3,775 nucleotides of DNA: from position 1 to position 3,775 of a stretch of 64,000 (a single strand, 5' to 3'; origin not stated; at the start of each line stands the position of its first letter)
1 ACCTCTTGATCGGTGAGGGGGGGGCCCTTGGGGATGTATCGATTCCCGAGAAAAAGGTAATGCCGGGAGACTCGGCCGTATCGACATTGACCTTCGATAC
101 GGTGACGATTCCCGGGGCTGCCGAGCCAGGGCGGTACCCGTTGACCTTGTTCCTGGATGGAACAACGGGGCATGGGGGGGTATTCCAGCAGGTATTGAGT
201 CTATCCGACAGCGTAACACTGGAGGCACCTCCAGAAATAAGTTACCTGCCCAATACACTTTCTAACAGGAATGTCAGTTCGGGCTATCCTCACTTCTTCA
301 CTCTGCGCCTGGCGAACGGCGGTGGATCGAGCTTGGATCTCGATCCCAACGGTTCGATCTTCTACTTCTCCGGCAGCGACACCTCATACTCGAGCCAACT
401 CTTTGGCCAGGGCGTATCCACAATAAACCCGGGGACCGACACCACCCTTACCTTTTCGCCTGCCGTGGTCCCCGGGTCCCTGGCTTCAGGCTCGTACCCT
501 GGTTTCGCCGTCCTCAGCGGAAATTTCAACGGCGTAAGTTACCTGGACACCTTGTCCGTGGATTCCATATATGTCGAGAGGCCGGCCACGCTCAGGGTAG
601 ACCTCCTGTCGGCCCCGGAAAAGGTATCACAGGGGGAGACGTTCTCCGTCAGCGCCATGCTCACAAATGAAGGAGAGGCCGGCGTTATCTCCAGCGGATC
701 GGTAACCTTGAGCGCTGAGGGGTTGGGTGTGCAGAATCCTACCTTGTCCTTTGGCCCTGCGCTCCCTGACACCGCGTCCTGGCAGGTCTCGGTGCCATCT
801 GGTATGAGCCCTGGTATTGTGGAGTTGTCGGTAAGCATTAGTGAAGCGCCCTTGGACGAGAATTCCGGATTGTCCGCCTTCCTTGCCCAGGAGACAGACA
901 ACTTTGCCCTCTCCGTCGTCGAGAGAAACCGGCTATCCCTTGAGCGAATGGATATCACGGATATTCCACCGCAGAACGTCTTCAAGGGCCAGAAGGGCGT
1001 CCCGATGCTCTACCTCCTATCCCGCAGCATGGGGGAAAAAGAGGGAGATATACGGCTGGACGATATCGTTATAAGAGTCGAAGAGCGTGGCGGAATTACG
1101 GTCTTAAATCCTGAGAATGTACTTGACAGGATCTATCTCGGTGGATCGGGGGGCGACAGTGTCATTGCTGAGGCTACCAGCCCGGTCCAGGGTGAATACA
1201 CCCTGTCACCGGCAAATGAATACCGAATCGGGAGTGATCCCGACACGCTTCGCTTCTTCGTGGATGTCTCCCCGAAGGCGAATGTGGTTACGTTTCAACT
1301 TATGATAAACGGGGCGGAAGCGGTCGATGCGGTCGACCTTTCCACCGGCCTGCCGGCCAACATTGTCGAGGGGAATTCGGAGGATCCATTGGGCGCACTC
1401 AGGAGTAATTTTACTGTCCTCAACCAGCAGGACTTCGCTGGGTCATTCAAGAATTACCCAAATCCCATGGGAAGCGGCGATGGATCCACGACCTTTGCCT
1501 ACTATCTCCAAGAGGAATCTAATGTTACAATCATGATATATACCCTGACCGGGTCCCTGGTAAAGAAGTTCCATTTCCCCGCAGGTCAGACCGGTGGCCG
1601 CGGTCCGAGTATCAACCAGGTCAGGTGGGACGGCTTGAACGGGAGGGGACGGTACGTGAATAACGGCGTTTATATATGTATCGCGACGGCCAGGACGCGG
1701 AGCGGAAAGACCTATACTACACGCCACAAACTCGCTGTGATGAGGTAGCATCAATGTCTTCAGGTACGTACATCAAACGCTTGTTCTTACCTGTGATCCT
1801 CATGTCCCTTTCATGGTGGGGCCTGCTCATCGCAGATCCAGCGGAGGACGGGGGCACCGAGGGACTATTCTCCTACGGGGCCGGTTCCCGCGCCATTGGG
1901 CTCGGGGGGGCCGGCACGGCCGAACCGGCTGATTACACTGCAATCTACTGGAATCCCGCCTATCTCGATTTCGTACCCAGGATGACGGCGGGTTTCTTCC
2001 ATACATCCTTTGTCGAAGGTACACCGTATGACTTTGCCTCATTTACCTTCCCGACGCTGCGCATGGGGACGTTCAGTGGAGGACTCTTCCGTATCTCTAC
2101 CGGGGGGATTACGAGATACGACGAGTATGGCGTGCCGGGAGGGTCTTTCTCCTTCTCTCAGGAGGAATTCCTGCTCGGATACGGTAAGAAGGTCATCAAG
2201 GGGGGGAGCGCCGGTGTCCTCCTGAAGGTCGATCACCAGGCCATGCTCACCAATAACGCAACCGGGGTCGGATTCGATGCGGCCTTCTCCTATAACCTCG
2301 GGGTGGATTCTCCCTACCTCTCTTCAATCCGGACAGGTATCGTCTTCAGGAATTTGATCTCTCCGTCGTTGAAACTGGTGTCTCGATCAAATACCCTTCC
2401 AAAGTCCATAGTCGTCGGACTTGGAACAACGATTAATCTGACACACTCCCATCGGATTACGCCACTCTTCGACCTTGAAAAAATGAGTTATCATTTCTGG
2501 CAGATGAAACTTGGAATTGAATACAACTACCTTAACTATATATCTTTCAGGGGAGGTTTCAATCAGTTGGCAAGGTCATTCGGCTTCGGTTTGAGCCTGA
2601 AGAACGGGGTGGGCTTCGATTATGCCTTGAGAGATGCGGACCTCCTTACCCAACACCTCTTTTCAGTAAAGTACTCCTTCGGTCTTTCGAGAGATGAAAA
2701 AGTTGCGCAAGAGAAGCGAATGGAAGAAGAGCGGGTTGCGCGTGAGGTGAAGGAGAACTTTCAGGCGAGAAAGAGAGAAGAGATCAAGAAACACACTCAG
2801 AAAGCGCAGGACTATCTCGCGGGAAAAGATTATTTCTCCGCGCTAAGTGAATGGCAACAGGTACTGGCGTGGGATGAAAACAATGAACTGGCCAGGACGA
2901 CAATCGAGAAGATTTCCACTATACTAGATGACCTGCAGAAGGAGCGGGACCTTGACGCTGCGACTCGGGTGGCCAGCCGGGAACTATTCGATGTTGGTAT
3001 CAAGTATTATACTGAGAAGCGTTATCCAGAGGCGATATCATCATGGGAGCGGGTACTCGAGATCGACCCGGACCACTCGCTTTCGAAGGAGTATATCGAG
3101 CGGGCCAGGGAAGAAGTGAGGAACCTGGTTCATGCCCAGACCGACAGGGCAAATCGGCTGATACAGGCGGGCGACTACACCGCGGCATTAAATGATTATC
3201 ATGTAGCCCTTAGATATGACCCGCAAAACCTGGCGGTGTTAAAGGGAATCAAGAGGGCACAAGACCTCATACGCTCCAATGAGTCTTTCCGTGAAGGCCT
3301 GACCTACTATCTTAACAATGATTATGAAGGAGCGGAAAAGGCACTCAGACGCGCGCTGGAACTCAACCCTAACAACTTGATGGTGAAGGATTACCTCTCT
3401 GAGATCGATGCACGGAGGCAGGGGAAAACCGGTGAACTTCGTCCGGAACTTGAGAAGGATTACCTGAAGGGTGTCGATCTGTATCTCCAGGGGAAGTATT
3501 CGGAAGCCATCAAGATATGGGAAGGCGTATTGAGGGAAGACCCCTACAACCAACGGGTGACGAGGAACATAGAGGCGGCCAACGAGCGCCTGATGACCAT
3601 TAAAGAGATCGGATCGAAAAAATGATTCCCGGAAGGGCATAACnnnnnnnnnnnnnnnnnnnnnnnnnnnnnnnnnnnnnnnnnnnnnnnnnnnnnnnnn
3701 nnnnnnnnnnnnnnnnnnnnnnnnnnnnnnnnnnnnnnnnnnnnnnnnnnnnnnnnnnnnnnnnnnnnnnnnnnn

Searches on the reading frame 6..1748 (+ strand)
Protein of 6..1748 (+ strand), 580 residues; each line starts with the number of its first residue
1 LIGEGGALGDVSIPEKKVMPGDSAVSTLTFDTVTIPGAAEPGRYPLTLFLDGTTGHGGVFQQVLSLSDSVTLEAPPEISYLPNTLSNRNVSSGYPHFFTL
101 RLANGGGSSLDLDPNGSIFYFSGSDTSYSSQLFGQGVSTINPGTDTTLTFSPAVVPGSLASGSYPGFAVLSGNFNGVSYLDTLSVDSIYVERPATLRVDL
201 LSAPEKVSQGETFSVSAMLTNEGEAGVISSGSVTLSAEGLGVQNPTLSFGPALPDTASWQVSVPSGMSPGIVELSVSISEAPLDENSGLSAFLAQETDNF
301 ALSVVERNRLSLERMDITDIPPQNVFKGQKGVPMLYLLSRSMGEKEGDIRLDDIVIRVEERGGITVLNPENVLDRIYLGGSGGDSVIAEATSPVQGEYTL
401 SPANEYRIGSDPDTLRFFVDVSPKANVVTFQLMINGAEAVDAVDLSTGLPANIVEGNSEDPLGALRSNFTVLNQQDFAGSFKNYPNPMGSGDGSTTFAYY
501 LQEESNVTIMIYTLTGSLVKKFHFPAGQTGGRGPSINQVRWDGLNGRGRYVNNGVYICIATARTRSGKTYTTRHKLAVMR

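Call 54: search_protein_families(library=pfam, proteins=[window:6-1748:+], max_evalue=0.0001)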
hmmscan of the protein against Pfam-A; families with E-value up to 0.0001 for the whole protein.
window:6-1748:+ (580 aa): 0 families

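Call 89: search_protein_families(library=ncbifam, proteins=[window:6-1748:+], max_evalue=0.001)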
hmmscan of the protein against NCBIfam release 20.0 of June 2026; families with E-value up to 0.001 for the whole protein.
window:6-1748:+ (580 aa): 3 families
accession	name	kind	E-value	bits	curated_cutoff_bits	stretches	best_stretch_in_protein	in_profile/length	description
NF033707.1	T9SS_sortase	equivalog_domain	5.5e-09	34.2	420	1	468-578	985-1094/1095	type IX secretion system sortase PorU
NF052323.1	T9SSA_dep_M6i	equivalog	1.9e-06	26.2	600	1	483-580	960-1043/1043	T9SS-dependent M6-like inactivated metalloprotease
NF009452.0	PRK12812.1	equivalog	0.00049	19.4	258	1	495-573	139-217/289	flagellar basal body rod modification protein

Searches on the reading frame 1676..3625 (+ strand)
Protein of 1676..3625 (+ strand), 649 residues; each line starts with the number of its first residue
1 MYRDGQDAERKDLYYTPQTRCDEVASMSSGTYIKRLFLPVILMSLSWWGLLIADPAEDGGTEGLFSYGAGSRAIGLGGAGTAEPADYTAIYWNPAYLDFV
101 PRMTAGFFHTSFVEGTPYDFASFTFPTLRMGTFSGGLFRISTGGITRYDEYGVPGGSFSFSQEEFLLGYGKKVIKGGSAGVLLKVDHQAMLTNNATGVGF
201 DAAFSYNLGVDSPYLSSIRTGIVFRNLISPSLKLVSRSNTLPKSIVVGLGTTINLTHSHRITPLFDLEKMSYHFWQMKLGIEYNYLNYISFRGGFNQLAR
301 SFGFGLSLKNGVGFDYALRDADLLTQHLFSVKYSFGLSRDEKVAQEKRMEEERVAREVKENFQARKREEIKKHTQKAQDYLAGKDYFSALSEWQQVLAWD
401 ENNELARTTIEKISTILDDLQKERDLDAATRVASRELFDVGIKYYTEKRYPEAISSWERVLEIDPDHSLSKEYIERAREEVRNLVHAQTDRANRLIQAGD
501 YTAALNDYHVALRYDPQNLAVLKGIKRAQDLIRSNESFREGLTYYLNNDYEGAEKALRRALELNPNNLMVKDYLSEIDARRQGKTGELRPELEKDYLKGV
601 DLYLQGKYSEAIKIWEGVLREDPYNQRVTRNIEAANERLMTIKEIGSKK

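Call 54: search_protein_families(library=pfam, proteins=[window:1676-3625:+], max_evalue=0.0001)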
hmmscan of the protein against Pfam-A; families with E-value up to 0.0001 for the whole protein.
window:1676-3625:+ (649 aa): 9 families
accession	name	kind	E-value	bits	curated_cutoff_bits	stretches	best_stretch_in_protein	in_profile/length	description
PF07719.23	TPR_2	-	3.9e-25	86.3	27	1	538-567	5-34/34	Tetratricopeptide repeat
PF00515.34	TPR_1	-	1.1e-18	66.6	27.8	1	539-567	6-34/34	Tetratricopeptide repeat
PF13414.12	TPR_11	-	1.2e-14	54.1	26.8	0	541-567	1-27/42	TPR repeat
PF14559.12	TPR_19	-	1e-12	48.6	25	0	495-527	1-33/68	Tetratricopeptide repeat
PF13428.12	TPR_14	-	2.9e-10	40.2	23.5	0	543-569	10-36/44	Tetratricopeptide repeat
PF13432.12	TPR_16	-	8.3e-09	36.2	32.7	0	539-566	36-63/65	Tetratricopeptide repeat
PF13181.12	TPR_8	-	6.5e-08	32.6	25.7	0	540-567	7-34/34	Tetratricopeptide repeat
PF13374.12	TPR_10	-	5.6e-07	29.8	27.5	0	541-563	9-31/42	Tetratricopeptide repeat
PF23914.1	TPR_CcmH_CycH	-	4.4e-06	27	42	0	544-572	60-88/158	Cytochrome c-type biogenesis protein H TPR domain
